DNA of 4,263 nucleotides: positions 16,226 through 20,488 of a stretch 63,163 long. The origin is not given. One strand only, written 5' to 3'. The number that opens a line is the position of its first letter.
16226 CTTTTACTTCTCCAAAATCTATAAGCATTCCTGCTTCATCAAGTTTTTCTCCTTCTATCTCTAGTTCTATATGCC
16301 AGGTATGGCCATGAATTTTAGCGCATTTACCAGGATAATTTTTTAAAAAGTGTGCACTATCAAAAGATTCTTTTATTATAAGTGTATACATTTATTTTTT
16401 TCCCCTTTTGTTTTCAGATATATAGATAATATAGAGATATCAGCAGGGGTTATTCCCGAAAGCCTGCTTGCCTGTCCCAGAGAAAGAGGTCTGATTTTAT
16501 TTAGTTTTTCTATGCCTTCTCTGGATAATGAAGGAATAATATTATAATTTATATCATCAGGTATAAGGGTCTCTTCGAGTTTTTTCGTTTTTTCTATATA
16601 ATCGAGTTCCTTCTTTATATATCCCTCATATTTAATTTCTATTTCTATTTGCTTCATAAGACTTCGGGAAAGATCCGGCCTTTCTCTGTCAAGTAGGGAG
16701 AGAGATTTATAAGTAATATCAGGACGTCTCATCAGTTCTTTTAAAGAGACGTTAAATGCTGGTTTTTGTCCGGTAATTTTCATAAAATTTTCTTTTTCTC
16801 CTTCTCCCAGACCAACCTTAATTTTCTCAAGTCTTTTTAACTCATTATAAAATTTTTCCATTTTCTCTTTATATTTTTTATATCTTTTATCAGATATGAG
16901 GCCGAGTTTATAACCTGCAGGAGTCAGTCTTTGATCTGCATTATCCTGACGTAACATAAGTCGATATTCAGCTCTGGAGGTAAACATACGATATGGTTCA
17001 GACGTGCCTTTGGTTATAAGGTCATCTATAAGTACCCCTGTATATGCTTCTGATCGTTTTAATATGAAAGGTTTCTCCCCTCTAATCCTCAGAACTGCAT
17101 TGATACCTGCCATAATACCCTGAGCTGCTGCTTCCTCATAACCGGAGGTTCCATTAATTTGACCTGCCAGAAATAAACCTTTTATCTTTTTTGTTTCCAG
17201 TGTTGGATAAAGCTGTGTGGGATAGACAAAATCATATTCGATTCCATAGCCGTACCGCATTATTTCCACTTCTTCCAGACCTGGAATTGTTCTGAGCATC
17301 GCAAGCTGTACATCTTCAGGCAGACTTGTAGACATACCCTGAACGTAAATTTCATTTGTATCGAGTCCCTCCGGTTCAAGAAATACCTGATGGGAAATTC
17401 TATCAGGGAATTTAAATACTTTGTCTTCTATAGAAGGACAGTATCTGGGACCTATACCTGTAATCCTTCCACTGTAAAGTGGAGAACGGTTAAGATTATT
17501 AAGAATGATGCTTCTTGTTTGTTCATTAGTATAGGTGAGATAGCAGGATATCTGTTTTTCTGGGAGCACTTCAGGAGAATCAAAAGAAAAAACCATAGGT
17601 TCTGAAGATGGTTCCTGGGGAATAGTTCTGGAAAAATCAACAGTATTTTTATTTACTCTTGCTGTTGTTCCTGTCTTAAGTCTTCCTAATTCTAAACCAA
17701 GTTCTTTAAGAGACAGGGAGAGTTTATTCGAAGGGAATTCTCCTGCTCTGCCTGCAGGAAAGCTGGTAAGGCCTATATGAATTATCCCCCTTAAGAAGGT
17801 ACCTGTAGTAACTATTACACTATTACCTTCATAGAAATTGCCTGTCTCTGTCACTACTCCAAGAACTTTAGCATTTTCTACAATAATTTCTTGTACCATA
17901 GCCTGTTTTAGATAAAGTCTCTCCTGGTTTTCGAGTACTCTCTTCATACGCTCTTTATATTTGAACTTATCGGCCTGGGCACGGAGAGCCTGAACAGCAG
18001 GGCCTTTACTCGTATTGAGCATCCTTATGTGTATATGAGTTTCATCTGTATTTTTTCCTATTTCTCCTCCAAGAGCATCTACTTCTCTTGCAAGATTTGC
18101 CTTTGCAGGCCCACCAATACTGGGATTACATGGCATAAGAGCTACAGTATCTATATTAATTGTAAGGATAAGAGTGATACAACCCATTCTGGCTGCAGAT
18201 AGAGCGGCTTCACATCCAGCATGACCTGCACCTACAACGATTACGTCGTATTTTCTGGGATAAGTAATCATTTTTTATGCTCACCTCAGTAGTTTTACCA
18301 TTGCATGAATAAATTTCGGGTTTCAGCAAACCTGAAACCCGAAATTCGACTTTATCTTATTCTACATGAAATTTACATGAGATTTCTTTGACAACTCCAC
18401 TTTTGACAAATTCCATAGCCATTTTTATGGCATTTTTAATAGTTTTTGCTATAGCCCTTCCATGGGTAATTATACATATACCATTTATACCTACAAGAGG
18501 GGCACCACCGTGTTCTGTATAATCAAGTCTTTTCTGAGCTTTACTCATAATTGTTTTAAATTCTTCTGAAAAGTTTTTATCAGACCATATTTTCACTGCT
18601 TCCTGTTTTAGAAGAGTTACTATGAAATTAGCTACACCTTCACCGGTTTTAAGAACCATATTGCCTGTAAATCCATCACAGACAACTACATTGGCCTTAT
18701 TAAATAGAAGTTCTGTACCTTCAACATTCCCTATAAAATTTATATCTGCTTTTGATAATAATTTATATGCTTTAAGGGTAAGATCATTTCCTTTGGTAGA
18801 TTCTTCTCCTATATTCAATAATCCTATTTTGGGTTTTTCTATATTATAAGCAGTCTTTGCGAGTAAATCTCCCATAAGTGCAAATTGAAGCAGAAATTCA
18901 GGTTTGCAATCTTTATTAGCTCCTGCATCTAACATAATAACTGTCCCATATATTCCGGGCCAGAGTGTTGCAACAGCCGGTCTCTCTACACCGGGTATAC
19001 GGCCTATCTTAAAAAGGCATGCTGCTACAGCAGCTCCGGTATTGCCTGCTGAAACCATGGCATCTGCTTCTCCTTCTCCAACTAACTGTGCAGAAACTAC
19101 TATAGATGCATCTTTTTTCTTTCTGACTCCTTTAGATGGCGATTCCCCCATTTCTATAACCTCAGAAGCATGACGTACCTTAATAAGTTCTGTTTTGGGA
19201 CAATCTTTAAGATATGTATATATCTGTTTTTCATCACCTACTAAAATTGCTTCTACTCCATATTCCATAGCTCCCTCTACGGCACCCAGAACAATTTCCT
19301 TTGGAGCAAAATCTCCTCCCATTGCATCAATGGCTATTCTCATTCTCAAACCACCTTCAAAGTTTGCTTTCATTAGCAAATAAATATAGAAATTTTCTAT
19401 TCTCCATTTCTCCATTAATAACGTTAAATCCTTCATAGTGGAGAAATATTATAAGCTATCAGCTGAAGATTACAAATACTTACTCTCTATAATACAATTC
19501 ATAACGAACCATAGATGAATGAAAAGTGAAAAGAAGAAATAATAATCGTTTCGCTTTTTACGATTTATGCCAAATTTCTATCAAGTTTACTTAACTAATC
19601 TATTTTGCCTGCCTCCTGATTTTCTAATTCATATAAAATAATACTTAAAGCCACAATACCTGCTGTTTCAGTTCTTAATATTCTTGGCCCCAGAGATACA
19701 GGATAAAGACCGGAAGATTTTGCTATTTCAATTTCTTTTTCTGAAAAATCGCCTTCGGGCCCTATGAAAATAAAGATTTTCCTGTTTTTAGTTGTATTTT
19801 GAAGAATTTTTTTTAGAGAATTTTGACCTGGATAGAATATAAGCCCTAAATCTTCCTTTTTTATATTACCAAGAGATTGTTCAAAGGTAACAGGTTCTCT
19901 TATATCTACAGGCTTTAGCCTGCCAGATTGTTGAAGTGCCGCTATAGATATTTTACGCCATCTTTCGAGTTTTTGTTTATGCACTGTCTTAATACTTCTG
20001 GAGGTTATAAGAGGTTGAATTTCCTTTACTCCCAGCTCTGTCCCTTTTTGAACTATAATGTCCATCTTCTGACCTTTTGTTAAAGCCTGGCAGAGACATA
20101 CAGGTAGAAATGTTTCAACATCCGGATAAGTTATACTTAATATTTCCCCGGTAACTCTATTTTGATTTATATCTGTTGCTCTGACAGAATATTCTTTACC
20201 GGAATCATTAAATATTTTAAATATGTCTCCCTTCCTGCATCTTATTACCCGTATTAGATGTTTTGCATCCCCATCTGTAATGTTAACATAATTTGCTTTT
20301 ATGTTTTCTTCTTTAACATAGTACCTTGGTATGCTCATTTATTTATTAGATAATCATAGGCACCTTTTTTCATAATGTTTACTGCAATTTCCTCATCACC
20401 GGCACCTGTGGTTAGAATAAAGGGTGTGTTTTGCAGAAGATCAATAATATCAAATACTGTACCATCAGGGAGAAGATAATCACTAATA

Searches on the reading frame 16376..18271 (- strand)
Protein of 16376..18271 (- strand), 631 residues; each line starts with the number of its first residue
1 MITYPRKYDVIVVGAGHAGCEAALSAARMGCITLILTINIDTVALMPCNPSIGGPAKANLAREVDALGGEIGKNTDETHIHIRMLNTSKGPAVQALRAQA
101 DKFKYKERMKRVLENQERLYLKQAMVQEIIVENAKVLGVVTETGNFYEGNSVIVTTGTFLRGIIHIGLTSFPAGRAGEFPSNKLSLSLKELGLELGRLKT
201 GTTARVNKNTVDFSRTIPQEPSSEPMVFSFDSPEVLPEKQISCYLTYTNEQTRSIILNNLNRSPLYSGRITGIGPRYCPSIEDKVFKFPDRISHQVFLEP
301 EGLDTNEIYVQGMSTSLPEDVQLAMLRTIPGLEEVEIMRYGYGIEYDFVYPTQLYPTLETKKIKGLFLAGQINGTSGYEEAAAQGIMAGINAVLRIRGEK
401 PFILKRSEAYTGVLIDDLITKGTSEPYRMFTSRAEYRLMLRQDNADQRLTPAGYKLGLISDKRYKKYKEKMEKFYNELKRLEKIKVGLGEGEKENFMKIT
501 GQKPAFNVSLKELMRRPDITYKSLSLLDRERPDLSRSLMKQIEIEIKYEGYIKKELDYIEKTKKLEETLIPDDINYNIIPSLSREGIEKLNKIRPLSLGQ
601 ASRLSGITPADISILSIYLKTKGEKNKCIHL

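Call 57: search_protein_families(library=pfam, proteins=[window:16376-18271:-], max_evalue=0.0001)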
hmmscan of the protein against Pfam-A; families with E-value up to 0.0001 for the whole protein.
window:16376-18271:- (631 aa): 6 families
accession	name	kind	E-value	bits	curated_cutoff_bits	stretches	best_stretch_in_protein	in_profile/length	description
PF01134.28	GIDA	-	6.6e-170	565.8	22.1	1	9-399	1-390/391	Glucose inhibited division protein A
PF13932.14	SAM_GIDA_C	-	6.1e-24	84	27.1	1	560-615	1-56/57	tRNA modifying enzyme MnmG/GidA C-terminal helical bundle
PF21680.2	GIDA_C_1st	-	5e-19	69.3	24.7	1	461-555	1-95/96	tRNA modifying enzyme MnmG/GidA C-terminal helical domain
PF07992.20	Pyr_redox_2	-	3.1e-05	24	26.1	0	8-157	1-108/291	Pyridine nucleotide-disulphide oxidoreductase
PF12831.13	FAD_oxidored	-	6.5e-05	22.8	27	0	9-36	1-28/416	FAD dependent oxidoreductase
PF00890.30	FAD_binding_2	-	8.4e-05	22.4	20.4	0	9-36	1-28/414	FAD binding domain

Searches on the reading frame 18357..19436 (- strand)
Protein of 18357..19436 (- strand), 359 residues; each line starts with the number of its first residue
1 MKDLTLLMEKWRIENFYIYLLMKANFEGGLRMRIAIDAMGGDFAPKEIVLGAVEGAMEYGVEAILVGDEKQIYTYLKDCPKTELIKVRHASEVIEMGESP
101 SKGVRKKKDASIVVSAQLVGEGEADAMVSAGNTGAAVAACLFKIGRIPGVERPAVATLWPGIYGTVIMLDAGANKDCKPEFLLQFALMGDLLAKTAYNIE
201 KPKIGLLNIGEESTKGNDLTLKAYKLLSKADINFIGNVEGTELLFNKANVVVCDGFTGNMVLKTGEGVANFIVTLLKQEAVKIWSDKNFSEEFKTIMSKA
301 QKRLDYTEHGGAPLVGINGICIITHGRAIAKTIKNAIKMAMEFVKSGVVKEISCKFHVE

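Call 57: search_protein_families(library=pfam, proteins=[window:18357-19436:-], max_evalue=0.0001)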
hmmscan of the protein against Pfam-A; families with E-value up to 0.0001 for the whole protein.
window:18357-19436:- (359 aa): 1 family
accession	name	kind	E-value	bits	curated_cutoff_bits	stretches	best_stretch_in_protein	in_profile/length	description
PF02504.20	FA_synthesis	-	4e-101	338.8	29.1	1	32-350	1-323/324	Fatty acid synthesis protein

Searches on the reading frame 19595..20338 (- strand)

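Call 57: search_protein_families(library=pfam, proteins=[window:19595-20338:-], max_evalue=0.0001)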
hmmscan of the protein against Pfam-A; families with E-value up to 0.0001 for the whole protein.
window:19595-20338:- (247 aa): 2 families
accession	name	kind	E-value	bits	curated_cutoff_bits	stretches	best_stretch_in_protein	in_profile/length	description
PF04452.19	Methyltrans_RNA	-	3.8e-51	173.4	23.9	1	78-234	5-164/165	RNA methyltransferase domain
PF20260.4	PUA_4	-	3.4e-09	37.1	23.9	1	20-67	1-48/48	RNA methyltransferase PUA domain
